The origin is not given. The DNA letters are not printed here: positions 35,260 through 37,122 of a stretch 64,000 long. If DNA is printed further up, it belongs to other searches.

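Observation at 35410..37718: Three-gene module (DUF2089-like regulator, small protein, DUF4097-like beta-repeat protein) whose three products share the same roughly 20-aa peptide module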

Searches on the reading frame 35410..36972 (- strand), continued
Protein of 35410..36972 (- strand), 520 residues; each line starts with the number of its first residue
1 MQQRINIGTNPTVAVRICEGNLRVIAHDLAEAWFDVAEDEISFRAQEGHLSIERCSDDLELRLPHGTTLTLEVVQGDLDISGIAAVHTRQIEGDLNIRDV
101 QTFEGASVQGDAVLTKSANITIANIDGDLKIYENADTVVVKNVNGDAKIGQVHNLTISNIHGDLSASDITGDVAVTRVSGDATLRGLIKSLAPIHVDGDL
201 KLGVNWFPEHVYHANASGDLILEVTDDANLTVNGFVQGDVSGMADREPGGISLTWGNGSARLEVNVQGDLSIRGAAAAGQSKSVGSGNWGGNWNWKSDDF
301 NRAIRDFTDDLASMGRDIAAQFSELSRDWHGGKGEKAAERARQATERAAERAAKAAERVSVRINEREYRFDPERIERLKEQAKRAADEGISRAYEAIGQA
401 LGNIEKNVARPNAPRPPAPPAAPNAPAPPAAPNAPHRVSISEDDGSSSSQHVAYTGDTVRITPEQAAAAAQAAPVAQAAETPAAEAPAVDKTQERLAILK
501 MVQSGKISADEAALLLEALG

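Call 42: search_protein_families(library=pfam, alignment_id=A2, max_evalue=0.001)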
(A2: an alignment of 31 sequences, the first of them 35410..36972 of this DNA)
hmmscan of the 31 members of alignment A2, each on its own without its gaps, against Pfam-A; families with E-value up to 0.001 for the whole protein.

A. member 1, window:35410-36972:- (520 aa): 2 families
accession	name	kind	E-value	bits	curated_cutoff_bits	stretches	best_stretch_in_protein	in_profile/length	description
PF22746.1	SHOCT-like_DUF2089-C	-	6e-10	38.8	27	1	494-519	2-27/32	SHOCT-like domain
PF01203.25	T2SSN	-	0.00093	19.8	29.6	0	159-274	60-174/211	Type II secretion system (T2SS), protein N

B. families by the number of members that match (of 31 scanned): 5 families
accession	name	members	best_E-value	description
PF22746.1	SHOCT-like_DUF2089-C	31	2.5e-11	SHOCT-like domain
PF13349.12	DUF4097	17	3.4e-12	Toastrack DUF4097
PF01203.25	T2SSN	4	9.2e-08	Type II secretion system (T2SS), protein N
PF02862.22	DDHD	3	7e-06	DDHD domain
PF13332.12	Fil_haemagg_2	1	0.00029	Hemagglutinin repeat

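Call 60: search_protein_families(library=padloc, proteins=[window:35410-36972:-], max_evalue=0.1)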
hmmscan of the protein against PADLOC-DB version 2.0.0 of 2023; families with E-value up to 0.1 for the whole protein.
window:35410-36972:- (520 aa): 0 families
